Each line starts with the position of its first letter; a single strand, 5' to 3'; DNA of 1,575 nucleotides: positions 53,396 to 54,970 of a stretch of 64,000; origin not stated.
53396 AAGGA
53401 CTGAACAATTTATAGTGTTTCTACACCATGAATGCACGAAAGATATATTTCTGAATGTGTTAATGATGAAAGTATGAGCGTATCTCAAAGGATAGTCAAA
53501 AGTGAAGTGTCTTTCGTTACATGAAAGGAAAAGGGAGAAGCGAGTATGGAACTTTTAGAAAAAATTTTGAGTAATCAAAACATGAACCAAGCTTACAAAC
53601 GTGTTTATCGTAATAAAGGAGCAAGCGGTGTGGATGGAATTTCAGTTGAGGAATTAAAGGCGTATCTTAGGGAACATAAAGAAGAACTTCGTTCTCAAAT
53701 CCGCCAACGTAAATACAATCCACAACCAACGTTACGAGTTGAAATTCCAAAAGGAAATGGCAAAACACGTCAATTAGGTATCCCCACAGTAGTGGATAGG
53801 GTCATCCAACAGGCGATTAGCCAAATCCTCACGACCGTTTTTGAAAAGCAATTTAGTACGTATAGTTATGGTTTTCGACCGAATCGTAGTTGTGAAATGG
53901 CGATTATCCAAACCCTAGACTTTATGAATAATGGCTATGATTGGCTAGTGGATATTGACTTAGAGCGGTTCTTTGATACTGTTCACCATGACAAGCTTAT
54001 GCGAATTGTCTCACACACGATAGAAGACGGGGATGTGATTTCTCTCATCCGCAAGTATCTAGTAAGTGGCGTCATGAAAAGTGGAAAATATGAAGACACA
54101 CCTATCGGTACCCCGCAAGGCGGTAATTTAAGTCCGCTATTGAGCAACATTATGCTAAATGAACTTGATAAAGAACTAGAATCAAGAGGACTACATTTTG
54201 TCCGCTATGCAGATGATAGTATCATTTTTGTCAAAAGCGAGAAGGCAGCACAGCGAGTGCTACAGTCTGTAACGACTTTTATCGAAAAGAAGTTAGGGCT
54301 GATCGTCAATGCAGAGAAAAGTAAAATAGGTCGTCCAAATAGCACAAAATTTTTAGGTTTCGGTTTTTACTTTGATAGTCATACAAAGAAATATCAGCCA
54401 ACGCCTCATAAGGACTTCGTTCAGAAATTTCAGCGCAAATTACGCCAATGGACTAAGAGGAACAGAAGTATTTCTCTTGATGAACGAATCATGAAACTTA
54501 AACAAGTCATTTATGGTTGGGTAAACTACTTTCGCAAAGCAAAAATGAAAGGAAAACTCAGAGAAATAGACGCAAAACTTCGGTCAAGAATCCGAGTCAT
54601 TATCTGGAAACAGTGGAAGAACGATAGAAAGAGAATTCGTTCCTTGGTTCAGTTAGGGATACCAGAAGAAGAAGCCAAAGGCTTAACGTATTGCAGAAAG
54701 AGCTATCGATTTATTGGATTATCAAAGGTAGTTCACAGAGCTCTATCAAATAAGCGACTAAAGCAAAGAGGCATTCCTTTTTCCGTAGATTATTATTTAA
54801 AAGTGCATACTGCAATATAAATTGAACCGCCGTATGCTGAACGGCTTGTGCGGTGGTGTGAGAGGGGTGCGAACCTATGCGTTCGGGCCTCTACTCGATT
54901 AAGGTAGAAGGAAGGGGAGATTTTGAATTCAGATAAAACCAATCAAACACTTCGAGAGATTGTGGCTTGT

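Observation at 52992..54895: Class-C-like group II intron inserted 3 nt after an intrinsic terminator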

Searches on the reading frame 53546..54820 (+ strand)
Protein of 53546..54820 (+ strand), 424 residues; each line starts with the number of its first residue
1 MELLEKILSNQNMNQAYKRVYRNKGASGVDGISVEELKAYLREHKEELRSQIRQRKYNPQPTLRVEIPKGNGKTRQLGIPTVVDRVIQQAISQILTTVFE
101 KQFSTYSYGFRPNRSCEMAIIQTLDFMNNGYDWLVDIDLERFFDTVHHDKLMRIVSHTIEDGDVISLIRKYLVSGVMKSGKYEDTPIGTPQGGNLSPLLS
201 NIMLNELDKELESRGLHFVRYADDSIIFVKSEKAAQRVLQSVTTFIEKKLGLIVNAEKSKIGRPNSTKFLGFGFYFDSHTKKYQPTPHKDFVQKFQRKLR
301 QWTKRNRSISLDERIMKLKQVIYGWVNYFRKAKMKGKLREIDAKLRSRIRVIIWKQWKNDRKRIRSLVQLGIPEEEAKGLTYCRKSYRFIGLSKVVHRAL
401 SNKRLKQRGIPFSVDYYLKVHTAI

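Call 6: search_protein_families(library=pfam, proteins=[window:53546-54820:+], max_evalue=0.01)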
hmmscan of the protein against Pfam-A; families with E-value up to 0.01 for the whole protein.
window:53546-54820:+ (424 aa): 2 families
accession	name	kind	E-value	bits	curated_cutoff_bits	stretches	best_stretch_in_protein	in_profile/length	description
PF00078.32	RVT_1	-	5e-45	154.2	29.6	1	67-273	1-204/205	Reverse transcriptase (RNA-dependent DNA polymerase)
PF08388.16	GIIM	-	7.4e-17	61.5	23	1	292-363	1-75/80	Group II intron, maturase-specific domain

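Call 7: search_solved_structures(query=window:53546-54817:+, max_evalue=0.001, show_alignments=1)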
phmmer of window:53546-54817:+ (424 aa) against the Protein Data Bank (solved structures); distinct sequences matched with E-value up to 0.001: 20.
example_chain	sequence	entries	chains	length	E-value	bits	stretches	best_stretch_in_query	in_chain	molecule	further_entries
7uim_D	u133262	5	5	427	4.1e-152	510.1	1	3-419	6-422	Group II intron reverse transcriptase/maturase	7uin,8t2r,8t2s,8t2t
5hhj_A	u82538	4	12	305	6.3e-121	407.5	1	2-288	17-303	Retron-type reverse transcriptase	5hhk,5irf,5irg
5hhl_A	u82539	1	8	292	3e-119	401.9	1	3-288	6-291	Retron-type reverse transcriptase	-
6ar1_A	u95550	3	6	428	9e-110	370.7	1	1-412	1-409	GsI-IIC RT | Trt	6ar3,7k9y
5g2x_C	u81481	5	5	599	2.4e-43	152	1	15-224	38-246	GROUP II INTRON-ENCODED PROTEIN LTRA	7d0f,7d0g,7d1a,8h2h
6me0_C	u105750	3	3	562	1.2e-39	139.9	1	16-342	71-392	Maturase reverse transcriptase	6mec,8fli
7kft_D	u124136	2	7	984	8.4e-31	110.7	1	48-277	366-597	Cas6-RT-Cas1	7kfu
9ioa_A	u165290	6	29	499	7.1e-21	78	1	46-260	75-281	RNA-dependent DNA polymerase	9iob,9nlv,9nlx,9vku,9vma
8bgj_A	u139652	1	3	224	1.7e-13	53.7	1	103-275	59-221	RNA-directed DNA polymerase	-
9d5x_A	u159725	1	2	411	4.4e-13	52.3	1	9-241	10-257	Group II intron-like 4 reverse transcriptase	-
9d4s_A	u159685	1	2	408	4.5e-13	52.3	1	11-241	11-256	Group II intron-like 4 reverse transcriptase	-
8ub7_A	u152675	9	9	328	8.7e-09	38.2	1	3-311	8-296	Reverse transcriptase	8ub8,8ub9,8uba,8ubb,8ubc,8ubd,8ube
7v9u_A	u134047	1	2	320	8.1e-08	35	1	92-268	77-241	RNA-directed DNA polymerase from retron EC86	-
7v9x_A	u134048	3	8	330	8.8e-08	34.9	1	92-268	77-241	RNA-directed DNA polymerase from retron EC86 | Retron Ec86 reverse transcriptase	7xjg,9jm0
8qbk_A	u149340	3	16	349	1e-07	34.7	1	92-268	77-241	Retron Ec86 reverse transcriptase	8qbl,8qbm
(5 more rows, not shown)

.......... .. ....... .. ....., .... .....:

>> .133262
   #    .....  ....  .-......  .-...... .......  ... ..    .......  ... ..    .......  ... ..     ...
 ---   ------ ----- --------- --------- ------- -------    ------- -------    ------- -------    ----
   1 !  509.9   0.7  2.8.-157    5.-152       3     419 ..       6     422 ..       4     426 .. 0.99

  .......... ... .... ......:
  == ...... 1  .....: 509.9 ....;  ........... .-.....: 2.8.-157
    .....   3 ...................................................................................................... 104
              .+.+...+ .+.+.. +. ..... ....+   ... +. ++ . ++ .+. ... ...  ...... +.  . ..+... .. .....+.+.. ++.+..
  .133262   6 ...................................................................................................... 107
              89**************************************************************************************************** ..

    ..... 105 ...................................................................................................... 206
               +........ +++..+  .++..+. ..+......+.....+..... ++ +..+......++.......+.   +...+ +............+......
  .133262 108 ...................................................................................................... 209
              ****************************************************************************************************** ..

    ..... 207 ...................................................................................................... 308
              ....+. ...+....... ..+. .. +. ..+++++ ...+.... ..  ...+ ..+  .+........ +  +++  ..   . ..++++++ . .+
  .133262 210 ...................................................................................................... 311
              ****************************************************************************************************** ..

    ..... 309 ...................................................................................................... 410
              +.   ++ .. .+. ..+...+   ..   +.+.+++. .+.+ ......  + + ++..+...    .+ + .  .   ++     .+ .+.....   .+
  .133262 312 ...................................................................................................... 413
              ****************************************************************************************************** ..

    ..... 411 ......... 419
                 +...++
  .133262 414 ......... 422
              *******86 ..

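Call 11: find_encoding_contigs(protein=window:53546-54820:+, flank=6000, max_places=10)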
Protein window:53546-54820:+ (424 aa): 24 contigs read that carry it; 9 places shown.
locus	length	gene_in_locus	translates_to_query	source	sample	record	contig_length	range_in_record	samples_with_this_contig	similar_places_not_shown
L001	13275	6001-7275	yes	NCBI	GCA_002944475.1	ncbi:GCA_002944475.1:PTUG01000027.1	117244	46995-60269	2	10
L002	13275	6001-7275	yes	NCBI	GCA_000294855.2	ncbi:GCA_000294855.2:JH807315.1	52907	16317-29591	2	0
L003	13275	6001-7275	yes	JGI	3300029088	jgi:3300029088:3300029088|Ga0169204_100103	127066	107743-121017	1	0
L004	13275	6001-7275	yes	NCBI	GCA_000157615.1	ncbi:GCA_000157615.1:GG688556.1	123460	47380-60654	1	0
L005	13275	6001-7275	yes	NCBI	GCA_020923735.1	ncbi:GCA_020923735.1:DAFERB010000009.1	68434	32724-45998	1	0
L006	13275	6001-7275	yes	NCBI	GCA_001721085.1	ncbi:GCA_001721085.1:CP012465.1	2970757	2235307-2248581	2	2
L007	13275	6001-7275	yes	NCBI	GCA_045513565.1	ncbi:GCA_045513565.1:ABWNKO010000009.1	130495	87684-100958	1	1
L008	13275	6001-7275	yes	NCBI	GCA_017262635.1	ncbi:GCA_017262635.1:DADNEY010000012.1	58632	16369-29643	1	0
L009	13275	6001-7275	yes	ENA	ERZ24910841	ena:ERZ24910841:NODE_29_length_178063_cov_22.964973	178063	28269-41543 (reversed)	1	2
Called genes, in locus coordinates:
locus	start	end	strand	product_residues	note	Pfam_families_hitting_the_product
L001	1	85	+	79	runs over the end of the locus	-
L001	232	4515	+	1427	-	PF17210:SdrD_B (faint), PF17802:SpaA, PF11974:bMG3 (faint), PF17802:SpaA, PF18202:TQ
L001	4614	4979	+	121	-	-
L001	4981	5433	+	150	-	-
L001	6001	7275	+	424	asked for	PF00078:RVT_1, PF08388:GIIM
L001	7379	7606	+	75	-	-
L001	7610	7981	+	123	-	-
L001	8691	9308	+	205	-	-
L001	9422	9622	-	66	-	-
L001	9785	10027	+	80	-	-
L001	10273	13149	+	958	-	PF02415:Chlam_PMP (faint), PF05738:Cna_B (weak)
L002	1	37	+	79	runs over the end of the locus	-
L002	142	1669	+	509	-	PF08341:TED (weak)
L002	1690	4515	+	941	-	PF17210:SdrD_B (faint), PF17802:SpaA, PF11974:bMG3 (faint), PF17802:SpaA, PF18202:TQ, PF00746:Gram_pos_anchor (faint)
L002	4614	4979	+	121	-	-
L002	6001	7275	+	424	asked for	PF00078:RVT_1, PF08388:GIIM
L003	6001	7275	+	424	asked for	PF00078:RVT_1, PF08388:GIIM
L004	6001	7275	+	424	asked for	PF00078:RVT_1, PF08388:GIIM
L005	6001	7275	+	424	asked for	PF00078:RVT_1, PF08388:GIIM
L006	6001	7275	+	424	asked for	PF00078:RVT_1, PF08388:GIIM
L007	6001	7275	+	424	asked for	PF00078:RVT_1, PF08388:GIIM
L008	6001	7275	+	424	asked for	PF00078:RVT_1, PF08388:GIIM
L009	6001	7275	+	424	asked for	PF00078:RVT_1, PF08388:GIIM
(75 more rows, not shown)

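Call 14: find_related_loci(query=window:53546-54817:+, collection=genome_contigs, flank=3000)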
Query window:53546-54817:+ (424 aa) in genome_contigs; peptide patterns used: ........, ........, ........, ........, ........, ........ (x = any residue, [..] = any of these).
60 stretches matched a pattern; 20 encode a relative of the query (tblastn E <= 1e-3); 20 distinct loci.
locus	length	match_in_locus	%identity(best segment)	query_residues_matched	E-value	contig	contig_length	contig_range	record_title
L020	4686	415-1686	88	1-424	0e+0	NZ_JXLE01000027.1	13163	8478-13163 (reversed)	Enterococcus thailandicus strain DSM 21767 Scaffold27, whole genome shotgun sequence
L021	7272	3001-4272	80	1-424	0e+0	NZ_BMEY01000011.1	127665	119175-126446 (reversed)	Ornithinibacillus halotolerans strain CGMCC 1.12408 sequence11, whole genome shotgun sequence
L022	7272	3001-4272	80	1-424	0e+0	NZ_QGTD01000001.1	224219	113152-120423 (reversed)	Gracilibacillus dipsosauri strain DD1 NODE_8_length_224219_cov_73.125108, whole genome shotgun sequence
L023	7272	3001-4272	79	1-424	0e+0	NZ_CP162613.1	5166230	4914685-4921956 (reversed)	Niallia tiangongensis strain JL1B1071 chromosome, complete genome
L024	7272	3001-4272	76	1-424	0e+0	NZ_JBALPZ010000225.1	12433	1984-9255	Neobacillus drentensis strain JJ1232 JJ-1232_contig_232, whole genome shotgun sequence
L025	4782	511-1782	74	1-424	0e+0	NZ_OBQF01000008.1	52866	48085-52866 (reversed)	Salinicoccus kekensis strain DSM 23173, whole genome shotgun sequence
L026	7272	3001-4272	74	1-424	0e+0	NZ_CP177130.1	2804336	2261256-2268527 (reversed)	Salinicoccus sp. HZC-1 chromosome, complete genome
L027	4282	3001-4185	76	1-397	0e+0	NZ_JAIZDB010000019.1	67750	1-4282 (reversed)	Psychrobacillus antarcticus strain Val9 04-edena/D75_FSFP192285419-1a_HWNNNDSXX_L2__19, whole genome shotgun sequence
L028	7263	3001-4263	72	3-424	0e+0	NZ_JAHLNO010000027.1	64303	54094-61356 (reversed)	Virgibacillus proomii strain N4 N4_ctg00033, whole genome shotgun sequence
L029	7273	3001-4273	79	1-424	0e+0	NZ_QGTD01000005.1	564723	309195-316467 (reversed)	Gracilibacillus dipsosauri strain DD1 NODE_2_length_564723_cov_70.986951, whole genome shotgun sequence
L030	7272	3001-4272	90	1-424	0e+0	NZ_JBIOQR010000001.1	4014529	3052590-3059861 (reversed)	Enterococcus sp. AZ194 scaffold00001, whole genome shotgun sequence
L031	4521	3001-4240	80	1-424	0e+0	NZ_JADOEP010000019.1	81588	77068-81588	Enterococcus sp. BWB1-3 contig19, whole genome shotgun sequence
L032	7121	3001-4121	68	1-424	3e-169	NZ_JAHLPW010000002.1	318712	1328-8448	Virgibacillus sp. MSJ-26 L-49_ctg0002, whole genome shotgun sequence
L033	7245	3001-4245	56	3-417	1e-158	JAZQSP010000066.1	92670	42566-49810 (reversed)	MAG: Faecalimonas sp. isolate T1900045203_TC20190199.MAGScoT_cleanbin_000004 SGB_5327_k141_40574, whole genome shotgun s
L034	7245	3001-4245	56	3-417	9e-159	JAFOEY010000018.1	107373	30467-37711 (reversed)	MAG: Lachnospiraceae bacterium isolate RGIG406 Dairy_cattle_Colon-5__c297, whole genome shotgun sequence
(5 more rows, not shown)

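Call 31: list_cluster_members(proteins=[window:53546-54817:+])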
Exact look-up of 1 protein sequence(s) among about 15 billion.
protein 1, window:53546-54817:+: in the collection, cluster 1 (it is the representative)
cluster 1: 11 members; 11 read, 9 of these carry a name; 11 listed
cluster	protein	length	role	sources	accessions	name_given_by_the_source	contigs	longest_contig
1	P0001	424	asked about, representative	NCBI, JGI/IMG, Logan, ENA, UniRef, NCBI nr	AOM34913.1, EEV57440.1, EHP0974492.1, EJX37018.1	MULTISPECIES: group II intron reverse transcriptase/maturase [Enterococcus] | group II intron reverse transcriptase/maturase n=1 Tax=Enterococcus TaxID=1350 ...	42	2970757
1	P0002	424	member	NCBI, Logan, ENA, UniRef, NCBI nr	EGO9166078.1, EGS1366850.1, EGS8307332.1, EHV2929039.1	group II intron reverse transcriptase/maturase [Enterococcus faecalis] | group II intron reverse transcriptase/maturase n=1 Tax=Enterococcus TaxID=1350 ... | group II intron reverse transcriptase/maturase [Enterococcus avium]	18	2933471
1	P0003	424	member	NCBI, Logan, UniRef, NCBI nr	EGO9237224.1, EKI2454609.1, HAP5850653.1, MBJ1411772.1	group II intron reverse transcriptase/maturase [Enterococcus faecalis] | group II intron reverse transcriptase/maturase n=1 Tax=Enterococcus faecalis TaxID=1351 ...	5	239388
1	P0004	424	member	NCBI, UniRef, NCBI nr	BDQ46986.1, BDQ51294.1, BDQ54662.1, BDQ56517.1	group II intron reverse transcriptase/maturase [Enterococcus faecalis] | group II intron reverse transcriptase/maturase n=1 Tax=Enterococcus faecalis TaxID=1351 ...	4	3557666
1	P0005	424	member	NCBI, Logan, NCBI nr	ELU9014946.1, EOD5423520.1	group II intron reverse transcriptase/maturase [Enterococcus faecalis]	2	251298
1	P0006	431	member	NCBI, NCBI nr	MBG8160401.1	group II intron reverse transcriptase/maturase [Enterococcus faecium]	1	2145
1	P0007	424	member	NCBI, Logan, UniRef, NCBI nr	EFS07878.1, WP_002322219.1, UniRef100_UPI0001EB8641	reverse transcriptase (RNA-dependent DNA polymerase) [Enterococcus faecium TX0082] | group II intron reverse transcriptase/maturase n=1 Tax=Enterococcus faecium TaxID=1352 ... | group II intron reverse transcriptase/maturase [Enterococcus faecium]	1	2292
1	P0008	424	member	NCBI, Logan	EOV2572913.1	group II intron reverse transcriptase/maturase [Enterococcus faecalis]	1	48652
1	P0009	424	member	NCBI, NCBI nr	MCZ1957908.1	group II intron reverse transcriptase/maturase [Enterococcus faecium]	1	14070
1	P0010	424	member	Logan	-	-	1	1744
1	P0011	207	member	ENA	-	-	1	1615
